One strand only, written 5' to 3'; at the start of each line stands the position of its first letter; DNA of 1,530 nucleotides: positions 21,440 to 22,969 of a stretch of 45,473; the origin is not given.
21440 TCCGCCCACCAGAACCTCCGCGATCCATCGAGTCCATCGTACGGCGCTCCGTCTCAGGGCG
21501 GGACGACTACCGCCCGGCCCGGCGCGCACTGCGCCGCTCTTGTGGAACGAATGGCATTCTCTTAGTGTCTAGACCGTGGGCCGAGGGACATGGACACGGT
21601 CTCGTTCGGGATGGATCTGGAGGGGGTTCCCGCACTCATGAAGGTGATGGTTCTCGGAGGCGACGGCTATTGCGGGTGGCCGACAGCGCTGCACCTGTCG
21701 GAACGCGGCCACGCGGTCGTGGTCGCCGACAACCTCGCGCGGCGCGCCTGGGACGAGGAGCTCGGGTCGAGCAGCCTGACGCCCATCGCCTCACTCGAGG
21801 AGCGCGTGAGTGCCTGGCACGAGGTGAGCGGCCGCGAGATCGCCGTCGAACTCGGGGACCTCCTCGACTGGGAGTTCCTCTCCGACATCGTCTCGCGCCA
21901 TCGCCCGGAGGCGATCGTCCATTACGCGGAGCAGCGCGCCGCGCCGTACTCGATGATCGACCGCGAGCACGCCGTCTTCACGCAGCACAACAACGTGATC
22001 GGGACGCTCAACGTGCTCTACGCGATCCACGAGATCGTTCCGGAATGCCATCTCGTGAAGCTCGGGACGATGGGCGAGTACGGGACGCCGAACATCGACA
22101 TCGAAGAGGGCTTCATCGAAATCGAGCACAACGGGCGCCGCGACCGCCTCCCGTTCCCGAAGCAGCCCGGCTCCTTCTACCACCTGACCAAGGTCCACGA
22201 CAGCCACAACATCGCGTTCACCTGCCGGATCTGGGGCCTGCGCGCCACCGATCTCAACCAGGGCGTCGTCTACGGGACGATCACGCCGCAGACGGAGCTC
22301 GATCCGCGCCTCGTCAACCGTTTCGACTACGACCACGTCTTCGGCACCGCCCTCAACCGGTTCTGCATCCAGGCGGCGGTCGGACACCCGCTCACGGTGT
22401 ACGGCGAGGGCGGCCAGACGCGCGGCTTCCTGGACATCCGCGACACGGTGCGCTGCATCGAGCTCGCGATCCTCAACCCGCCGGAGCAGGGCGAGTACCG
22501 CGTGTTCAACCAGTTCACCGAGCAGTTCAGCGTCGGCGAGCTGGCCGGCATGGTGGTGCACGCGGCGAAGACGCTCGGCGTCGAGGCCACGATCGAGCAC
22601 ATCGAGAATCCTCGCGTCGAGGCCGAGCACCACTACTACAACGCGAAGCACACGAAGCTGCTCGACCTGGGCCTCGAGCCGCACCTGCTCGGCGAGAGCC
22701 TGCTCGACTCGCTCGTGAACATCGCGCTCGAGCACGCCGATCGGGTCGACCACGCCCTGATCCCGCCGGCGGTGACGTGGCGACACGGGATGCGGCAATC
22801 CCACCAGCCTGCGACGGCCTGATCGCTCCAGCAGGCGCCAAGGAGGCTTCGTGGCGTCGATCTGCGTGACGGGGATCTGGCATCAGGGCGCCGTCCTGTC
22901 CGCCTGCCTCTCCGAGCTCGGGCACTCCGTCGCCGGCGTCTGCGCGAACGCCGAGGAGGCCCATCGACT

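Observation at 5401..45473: A ~40-kb Wzx/Wzy glycan locus combining UDP-, GDP- and CDP-activated unusual sugars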

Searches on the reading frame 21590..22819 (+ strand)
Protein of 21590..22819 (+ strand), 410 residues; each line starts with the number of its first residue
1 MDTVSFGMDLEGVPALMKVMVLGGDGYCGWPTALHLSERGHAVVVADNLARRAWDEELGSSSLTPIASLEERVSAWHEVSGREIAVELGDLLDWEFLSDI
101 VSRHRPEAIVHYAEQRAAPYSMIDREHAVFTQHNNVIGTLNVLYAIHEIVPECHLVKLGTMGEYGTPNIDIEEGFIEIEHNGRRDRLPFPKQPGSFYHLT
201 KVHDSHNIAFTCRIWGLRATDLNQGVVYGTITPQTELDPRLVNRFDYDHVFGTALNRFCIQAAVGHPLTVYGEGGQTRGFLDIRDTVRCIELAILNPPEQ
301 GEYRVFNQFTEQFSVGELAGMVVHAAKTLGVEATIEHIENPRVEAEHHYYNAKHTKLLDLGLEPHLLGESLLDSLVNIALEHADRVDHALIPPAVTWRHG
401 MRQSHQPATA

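Call 8: search_protein_families(library=pfam, proteins=[window:21590-22819:+])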
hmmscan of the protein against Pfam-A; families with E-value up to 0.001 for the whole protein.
window:21590-22819:+ (410 aa): 2 families
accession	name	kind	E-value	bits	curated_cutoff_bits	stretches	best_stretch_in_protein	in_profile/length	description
PF01370.27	Epimerase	-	6.7e-21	75.2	20.9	1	19-307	1-238/240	NAD dependent epimerase/dehydratase family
PF16363.11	GDP_Man_Dehyd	-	1.9e-14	54.4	27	1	20-352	1-300/332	GDP-mannose 4,6 dehydratase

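Call 11: search_protein_families(library=ncbifam, proteins=[window:21590-22819:+], max_evalue=0.00001)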
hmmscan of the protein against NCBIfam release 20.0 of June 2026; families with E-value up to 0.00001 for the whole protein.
window:21590-22819:+ (410 aa): 6 families
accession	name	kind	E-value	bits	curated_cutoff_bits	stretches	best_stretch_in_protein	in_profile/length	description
NF041015.1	UDPsulfquin_syn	equivalog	2.2e-149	497.6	575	1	17-397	1-383/384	UDP-sulfoquinovose synthase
TIGR01181.1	dTDP_gluc_dehyt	equivalog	1.2e-13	50.9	365.1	1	79-375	46-307/321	dTDP-glucose 4,6-dehydratase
TIGR01179.1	galE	equivalog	1.8e-10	40.2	262.3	1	18-149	1-111/332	UDP-glucose 4-epimerase GalE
NF007956.0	PRK10675.1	subfamily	1.4e-09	37.6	394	1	17-148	1-113/338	UDP-glucose 4-epimerase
NF007582.0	PRK10217.1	equivalog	4.8e-06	25.9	698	0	18-294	3-240/355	dTDP-glucose 4,6-dehydratase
TIGR02622.1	CDP_4_6_dhtase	equivalog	5.1e-06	25.9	278.45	1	85-185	57-152/352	CDP-glucose 4,6-dehydratase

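Call 16: find_homologous_proteins(query=window:21590-22819:+, max_evalue=1e-30)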
Query window:21590-22819:+ (410 aa): 8000 proteins with E <= 1e-30 among 8000 candidates; the best 120 are listed.
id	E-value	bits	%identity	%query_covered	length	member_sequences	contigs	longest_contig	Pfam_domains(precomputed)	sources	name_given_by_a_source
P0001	7.2e-282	952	100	100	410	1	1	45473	PF16363.12,PF01370.28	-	-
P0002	8.1e-233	791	86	95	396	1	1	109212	PF16363.12,PF01370.28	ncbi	ncbi:MAG: NAD-dependent epimerase/dehydratase family protein [Gaiellaceae bacterium]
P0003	9.5e-219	745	80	96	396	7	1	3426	PF16363.12,PF01370.28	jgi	-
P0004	1.4e-218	744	81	96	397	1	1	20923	PF16363.12,PF01370.28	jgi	jgi:UDP-sulfoquinovose synthase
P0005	9.2e-218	741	80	93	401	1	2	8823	PF16363.12,PF01370.28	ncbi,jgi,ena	-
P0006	1.2e-217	741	79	96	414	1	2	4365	PF16363.12,PF01370.28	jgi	jgi:UDP-sulfoquinovose synthase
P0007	1.3e-217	741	79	96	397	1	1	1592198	PF16363.12,PF01370.28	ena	-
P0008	1.7e-217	740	80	96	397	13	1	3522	PF16363.12,PF01370.28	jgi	jgi:UDP-sulfoquinovose synthase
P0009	2.0e-217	740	79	96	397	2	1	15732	PF16363.12,PF01370.28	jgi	jgi:UDP-sulfoquinovose synthase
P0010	3.8e-217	739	79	96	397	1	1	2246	PF16363.12,PF01370.28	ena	-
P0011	2.3e-216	737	81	93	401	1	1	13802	PF16363.12,PF01370.28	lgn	-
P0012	2.5e-216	737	80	96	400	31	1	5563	PF16363.12,PF01370.28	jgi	jgi:UDP-sulfoquinovose synthase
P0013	2.6e-216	736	78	96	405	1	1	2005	PF16363.12,PF01370.28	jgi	jgi:UDP-sulfoquinovose synthase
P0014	2.8e-216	736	80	93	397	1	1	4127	PF16363.12,PF01370.28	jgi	jgi:UDP-sulfoquinovose synthase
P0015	3.0e-216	736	80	96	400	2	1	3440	PF16363.12,PF01370.28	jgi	jgi:UDP-sulfoquinovose synthase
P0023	2.7e-215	733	80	93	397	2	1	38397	PF16363.12,PF01370.28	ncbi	ncbi:MAG: NAD-dependent epimerase/dehydratase family protein [Solirubrobacterales bacterium]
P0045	1.4e-210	718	79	93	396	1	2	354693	PF16363.12,PF01370.28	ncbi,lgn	ncbi:MAG: NAD-dependent epimerase/dehydratase family protein [Gaiellaceae bacterium]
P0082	1.3e-208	711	78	95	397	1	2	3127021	PF16363.12,PF01370.28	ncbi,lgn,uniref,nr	ncbi:hypothetical protein Rxycam_00279 [Rubrobacter xylanophilus DSM 9941]|uniref:NAD-dependent epim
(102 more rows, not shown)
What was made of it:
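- Checked: The window is the whole contig (call 16: longest contig 45473), so 'to the window edge' means the locus is truncated.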

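Call 17: find_encoding_contigs(protein=P0002, flank=10000, max_places=3)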
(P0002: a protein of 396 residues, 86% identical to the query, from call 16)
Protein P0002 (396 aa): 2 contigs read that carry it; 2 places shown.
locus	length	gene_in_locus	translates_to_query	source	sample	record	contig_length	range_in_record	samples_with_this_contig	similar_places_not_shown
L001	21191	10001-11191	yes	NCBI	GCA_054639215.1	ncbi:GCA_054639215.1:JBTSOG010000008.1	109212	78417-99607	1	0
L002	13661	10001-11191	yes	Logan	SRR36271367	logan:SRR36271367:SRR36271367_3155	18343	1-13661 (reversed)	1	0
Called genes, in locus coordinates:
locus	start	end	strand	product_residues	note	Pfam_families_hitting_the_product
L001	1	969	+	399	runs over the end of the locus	PF00702:Hydrolase, PF13242:Hydrolase_like, PF02397:Bac_transf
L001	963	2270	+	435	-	PF01943:Polysacc_synt, PF13440:Polysacc_synt_3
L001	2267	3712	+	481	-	-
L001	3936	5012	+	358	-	PF13579:Glyco_trans_4_4 (weak), PF13439:Glyco_transf_4, PF20706:GT4-conflict, PF00534:Glycos_transf_1, PF13692:Glyco_trans_1_4, PF13524:Glyco_trans_1_2 (weak)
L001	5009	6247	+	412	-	PF13439:Glyco_transf_4 (weak), PF13579:Glyco_trans_4_4, PF00534:Glycos_transf_1, PF20706:GT4-conflict, PF13692:Glyco_trans_1_4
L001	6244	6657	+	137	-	-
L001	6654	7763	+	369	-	PF01041:DegT_DnrJ_EryC1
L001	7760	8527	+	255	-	PF01209:Ubie_methyltran, PF03848:TehB, PF05401:NodS (weak), PF13489:Methyltransf_23, PF13847:Methyltransf_31, PF08241:Methyltransf_11, PF08242:Methyltransf_12, PF13649:Methyltransf_25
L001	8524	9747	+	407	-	PF13439:Glyco_transf_4, PF13579:Glyco_trans_4_4, PF00534:Glycos_transf_1, PF13692:Glyco_trans_1_4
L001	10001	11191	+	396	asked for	PF01370:Epimerase, PF16363:GDP_Man_Dehyd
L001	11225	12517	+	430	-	PF03721:UDPG_MGDP_dh_N, PF00984:UDPG_MGDP_dh, PF03720:UDPG_MGDP_dh_C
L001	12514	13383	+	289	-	PF00106:adh_short, PF08659:KR, PF13561:adh_short_C2, PF23441:SDR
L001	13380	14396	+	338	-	PF01408:GFO_IDH_MocA, PF22725:GFO_IDH_MocA_C3, PF02894:GFO_IDH_MocA_C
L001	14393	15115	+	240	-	PF00483:NTP_transferase, PF12804:NTP_transf_3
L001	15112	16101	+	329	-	PF00288:GHMP_kinases_N, PF08544:GHMP_kinases_C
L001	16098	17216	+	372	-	PF01073:3Beta_HSD, PF01370:Epimerase, PF05368:NmrA (weak), PF07993:NAD_binding_4, PF13460:NAD_binding_10, PF16363:GDP_Man_Dehyd, PF01370:Epimerase, PF16363:GDP_Man_Dehyd, +2 more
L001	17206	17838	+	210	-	PF13580:SIS_2 (weak)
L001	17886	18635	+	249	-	PF00923:TAL_FSA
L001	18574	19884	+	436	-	PF13439:Glyco_transf_4, PF13579:Glyco_trans_4_4, PF20706:GT4-conflict, PF00534:Glycos_transf_1, PF13692:Glyco_trans_1_4, PF13524:Glyco_trans_1_2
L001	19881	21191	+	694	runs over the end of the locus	PF01073:3Beta_HSD (weak), PF01370:Epimerase, PF04321:RmlD_sub_bind, PF05368:NmrA (weak), PF07993:NAD_binding_4 (faint), PF13460:NAD_binding_10, PF01408:GFO_IDH_MocA, PF22725:GFO_IDH_MocA_C3 (weak), +1 more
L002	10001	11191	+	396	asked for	PF01370:Epimerase, PF16363:GDP_Man_Dehyd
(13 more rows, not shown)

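Call 18: find_encoding_contigs(protein=P0082, flank=10000, max_places=2)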
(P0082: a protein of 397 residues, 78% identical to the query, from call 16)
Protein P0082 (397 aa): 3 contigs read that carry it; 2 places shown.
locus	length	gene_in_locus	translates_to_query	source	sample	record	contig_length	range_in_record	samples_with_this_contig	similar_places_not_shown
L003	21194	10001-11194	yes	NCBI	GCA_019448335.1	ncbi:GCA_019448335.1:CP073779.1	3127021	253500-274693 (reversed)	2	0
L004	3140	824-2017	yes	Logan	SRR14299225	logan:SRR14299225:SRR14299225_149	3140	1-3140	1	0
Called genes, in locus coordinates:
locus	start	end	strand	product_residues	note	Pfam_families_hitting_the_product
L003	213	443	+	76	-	PF00462:Glutaredoxin, PF13417:GST_N_3, PF13409:GST_N_2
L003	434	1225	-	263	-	-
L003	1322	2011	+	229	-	PF00300:His_Phos_1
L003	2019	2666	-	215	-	PF00313:CSD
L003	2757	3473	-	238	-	-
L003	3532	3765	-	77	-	PF05066:HARE-HTH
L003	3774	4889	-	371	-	PF01817:CM_2, PF00800:PDT, PF01842:ACT, PF22629:ACT_AHAS_ss (faint)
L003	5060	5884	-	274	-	PF02673:BacA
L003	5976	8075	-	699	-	-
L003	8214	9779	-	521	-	PF11028:TMEM260_N, PF13231:PMT_2 (weak)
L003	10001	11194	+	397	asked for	PF01370:Epimerase, PF16363:GDP_Man_Dehyd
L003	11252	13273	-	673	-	PF20176:DUF6541 (faint)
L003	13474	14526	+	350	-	PF10066:DUF2304, PF00535:Glycos_transf_2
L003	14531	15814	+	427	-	-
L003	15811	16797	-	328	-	PF01073:3Beta_HSD, PF01370:Epimerase, PF02719:Polysacc_synt_2, PF04321:RmlD_sub_bind, PF05368:NmrA (weak), PF07993:NAD_binding_4, PF13460:NAD_binding_10 (weak), PF16363:GDP_Man_Dehyd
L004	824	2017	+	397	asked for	PF01370:Epimerase, PF16363:GDP_Man_Dehyd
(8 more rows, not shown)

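Call 33: search_solved_structures(query=window:21590-22819:+, show_alignments=2, max_evalue=1e-10)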
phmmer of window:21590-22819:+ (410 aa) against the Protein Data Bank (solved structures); distinct sequences matched with E-value up to 1e-10: 3.
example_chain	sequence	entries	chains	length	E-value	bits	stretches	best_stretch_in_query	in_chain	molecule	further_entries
1qrr_A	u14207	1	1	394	2.2e-181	606.5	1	17-399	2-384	sulfolipid biosynthesis (SQD1) PROTEIN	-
1i24_A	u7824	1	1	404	3.3e-181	606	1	18-399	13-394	SULFOLIPID BIOSYNTHESIS PROTEIN SQD1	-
1i2b_A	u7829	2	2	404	1.6e-180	603.7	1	18-399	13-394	SULFOLIPID BIOSYNTHESIS PROTEIN SQD1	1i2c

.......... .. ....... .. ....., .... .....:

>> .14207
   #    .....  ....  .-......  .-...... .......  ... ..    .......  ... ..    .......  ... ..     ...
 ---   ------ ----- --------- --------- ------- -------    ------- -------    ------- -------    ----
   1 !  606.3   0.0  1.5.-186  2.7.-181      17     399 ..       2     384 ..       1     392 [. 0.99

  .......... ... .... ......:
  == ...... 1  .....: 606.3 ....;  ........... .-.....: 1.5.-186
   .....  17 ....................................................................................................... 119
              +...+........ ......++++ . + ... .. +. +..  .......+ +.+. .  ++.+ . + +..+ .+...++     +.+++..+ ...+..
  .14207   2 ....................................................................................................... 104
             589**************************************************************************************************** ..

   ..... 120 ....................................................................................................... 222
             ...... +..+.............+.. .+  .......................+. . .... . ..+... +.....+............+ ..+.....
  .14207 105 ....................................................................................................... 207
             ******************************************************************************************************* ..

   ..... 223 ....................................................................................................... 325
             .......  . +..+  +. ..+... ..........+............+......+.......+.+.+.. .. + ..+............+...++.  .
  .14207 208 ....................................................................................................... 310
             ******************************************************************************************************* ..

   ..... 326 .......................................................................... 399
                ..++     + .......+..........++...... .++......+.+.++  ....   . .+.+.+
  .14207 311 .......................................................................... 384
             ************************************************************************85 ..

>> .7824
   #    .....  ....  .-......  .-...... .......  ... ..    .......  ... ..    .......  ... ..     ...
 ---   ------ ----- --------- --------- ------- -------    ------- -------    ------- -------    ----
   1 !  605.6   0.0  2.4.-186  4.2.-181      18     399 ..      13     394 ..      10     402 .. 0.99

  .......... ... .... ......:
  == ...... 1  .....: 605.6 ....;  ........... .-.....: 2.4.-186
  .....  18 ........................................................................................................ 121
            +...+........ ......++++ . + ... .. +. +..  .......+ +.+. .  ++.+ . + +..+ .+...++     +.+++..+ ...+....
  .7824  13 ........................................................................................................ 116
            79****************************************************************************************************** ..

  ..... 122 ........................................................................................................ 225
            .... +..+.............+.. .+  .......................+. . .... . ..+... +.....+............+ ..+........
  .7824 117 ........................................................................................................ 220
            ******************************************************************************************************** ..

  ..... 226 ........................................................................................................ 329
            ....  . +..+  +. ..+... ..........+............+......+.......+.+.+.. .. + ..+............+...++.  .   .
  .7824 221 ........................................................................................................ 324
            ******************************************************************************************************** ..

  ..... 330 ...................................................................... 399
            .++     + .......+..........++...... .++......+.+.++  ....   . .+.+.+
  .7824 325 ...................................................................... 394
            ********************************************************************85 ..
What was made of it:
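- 21590..22822 (+): UDP-sulfoquinovose synthase (SQD1/SqdB/Agl3 family), first gene of a 15-gene + strand run. 606.5 bits to SQD1 1QRR over residues 17-399, GTMGEYG and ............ motifs kept (call 33); NF041015 497.6 bits, cut-off 575 (call 11)
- On UDP-sulfoquinovose synthase (SQD1/SqdB/Agl3): 606.5 bits, residues 17-399 vs SQD1 2-384 (call 33) The GTMGEYG and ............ segments align with identical catalytic positions (call 33).
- Closest known: UDP-sulfoquinovose synthases: plant SQD1, cyanobacterial SqdB. Same: The window enzyme shows full-length, high-scoring similarity to SQD1 with catalytic residues kept (call 33).
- It scores 606 bits to SQD1 with catalytic motifs kept (call 33).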

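Call 35: find_encoding_contigs(protein=P0045, flank=10000, max_places=1)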
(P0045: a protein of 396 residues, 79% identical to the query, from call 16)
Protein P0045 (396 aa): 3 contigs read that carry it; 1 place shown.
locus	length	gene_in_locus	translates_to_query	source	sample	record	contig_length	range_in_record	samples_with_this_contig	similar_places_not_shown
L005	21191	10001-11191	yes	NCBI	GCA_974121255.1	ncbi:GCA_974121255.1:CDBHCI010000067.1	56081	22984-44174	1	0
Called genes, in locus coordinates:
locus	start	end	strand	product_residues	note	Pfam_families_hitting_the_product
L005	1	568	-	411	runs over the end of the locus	PF00005:ABC_tran, PF13304:AAA_21 (faint), PF14524:Wzt_C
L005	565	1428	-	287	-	PF01061:ABC2_membrane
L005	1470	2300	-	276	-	PF00535:Glycos_transf_2, PF10111:Glyco_tranf_2_2, PF13641:Glyco_tranf_2_3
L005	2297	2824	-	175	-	PF08241:Methyltransf_11, PF08242:Methyltransf_12 (weak), PF13489:Methyltransf_23 (weak), PF13649:Methyltransf_25, PF13847:Methyltransf_31 (faint), PF03269:DUF268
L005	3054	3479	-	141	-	PF04138:GtrA_DPMS_TM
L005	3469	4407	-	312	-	PF01073:3Beta_HSD, PF01370:Epimerase, PF02719:Polysacc_synt_2, PF04321:RmlD_sub_bind, PF07993:NAD_binding_4 (faint), PF13460:NAD_binding_10 (weak), PF16363:GDP_Man_Dehyd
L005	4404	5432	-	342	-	PF00535:Glycos_transf_2, PF13641:Glyco_tranf_2_3 (weak)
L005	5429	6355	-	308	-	PF02779:Transket_pyr, PF02780:Transketolase_C, PF17147:PFOR_II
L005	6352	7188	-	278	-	PF13292:DXP_synthase_N, PF00456:Transketolase_N, PF00676:E1_dh (weak)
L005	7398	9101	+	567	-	-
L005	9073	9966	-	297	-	PF00535:Glycos_transf_2, PF10111:Glyco_tranf_2_2 (weak)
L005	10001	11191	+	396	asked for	PF01370:Epimerase, PF16363:GDP_Man_Dehyd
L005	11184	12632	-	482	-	-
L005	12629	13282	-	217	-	-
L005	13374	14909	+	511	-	PF00150:Cellulase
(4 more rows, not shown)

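Call 36: find_encoding_contigs(protein=P0007, flank=10000, max_places=1)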
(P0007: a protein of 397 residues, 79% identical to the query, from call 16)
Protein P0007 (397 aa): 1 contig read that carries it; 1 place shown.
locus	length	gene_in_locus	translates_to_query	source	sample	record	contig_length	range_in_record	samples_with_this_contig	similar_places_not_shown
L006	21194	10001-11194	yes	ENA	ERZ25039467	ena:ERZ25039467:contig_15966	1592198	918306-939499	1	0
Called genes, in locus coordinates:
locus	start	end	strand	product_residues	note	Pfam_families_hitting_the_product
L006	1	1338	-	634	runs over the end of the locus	PF13522:GATase_6, PF13537:GATase_7, PF00733:Asn_synthase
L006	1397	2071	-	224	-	PF13847:Methyltransf_31, PF08241:Methyltransf_11, PF08242:Methyltransf_12, PF13649:Methyltransf_25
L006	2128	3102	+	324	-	PF00106:adh_short (weak), PF01073:3Beta_HSD, PF01370:Epimerase, PF02719:Polysacc_synt_2, PF04321:RmlD_sub_bind, PF07993:NAD_binding_4, PF16363:GDP_Man_Dehyd, PF13460:NAD_binding_10, +1 more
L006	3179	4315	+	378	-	PF13579:Glyco_trans_4_4, PF13439:Glyco_transf_4, PF13477:Glyco_trans_4_2 (weak), PF20706:GT4-conflict, PF00534:Glycos_transf_1, PF13692:Glyco_trans_1_4, PF13524:Glyco_trans_1_2 (weak)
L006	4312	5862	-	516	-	PF02706:Wzz (weak)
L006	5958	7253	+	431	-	-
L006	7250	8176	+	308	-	PF01697:Glyco_transf_92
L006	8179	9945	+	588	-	PF00664:ABC_membrane (weak), PF00005:ABC_tran, PF13304:AAA_21 (faint)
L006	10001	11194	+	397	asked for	PF01370:Epimerase, PF16363:GDP_Man_Dehyd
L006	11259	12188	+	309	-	PF02485:Branch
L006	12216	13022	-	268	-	-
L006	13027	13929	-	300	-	PF00685:Sulfotransfer_1, PF13469:Sulfotransfer_3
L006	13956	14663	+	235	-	PF02353:CMAS, PF05401:NodS, PF13489:Methyltransf_23, PF05175:MTS, PF13847:Methyltransf_31, PF08241:Methyltransf_11, PF08242:Methyltransf_12, PF13649:Methyltransf_25, +2 more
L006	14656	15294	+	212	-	PF25087:GMPPB_C (faint), PF00132:Hexapep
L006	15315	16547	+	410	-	PF00534:Glycos_transf_1, PF13692:Glyco_trans_1_4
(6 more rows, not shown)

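Call 37: find_encoding_contigs(protein=P0023, flank=10000, max_places=1)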
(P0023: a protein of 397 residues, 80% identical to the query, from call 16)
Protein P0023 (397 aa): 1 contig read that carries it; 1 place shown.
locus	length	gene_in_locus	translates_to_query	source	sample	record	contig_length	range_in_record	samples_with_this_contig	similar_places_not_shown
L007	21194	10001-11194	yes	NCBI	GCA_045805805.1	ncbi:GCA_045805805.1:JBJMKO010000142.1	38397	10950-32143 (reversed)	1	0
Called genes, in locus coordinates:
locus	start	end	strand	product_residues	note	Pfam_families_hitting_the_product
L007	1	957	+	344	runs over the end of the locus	PF00953:Glycos_transf_4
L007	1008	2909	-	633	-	PF13522:GATase_6, PF13537:GATase_7, PF00733:Asn_synthase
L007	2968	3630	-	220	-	PF13847:Methyltransf_31, PF08241:Methyltransf_11, PF08242:Methyltransf_12, PF13649:Methyltransf_25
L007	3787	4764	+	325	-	PF00106:adh_short (faint), PF01073:3Beta_HSD, PF01370:Epimerase, PF02719:Polysacc_synt_2, PF04321:RmlD_sub_bind, PF07993:NAD_binding_4, PF16363:GDP_Man_Dehyd, PF13460:NAD_binding_10, +1 more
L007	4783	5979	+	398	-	PF13579:Glyco_trans_4_4, PF20706:GT4-conflict, PF13439:Glyco_transf_4, PF13477:Glyco_trans_4_2 (weak), PF00534:Glycos_transf_1, PF13692:Glyco_trans_1_4, PF13524:Glyco_trans_1_2 (faint)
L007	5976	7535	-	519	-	-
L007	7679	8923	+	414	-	-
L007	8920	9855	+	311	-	PF01697:Glyco_transf_92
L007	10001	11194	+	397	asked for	PF01370:Epimerase, PF16363:GDP_Man_Dehyd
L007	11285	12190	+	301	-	PF02485:Branch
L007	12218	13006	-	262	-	-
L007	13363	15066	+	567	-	PF00664:ABC_membrane (weak), PF00005:ABC_tran, PF13304:AAA_21 (faint)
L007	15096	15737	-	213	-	PF05050:Methyltransf_21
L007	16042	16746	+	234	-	PF01135:PCMT (weak), PF05401:NodS, PF02353:CMAS, PF13489:Methyltransf_23, PF13847:Methyltransf_31, PF08241:Methyltransf_11, PF08242:Methyltransf_12, PF13649:Methyltransf_25, +1 more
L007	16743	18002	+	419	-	PF00534:Glycos_transf_1, PF13692:Glyco_trans_1_4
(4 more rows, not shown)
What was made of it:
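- In four other relatives it also lies inside glycan loci (calls 18, 35-37).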
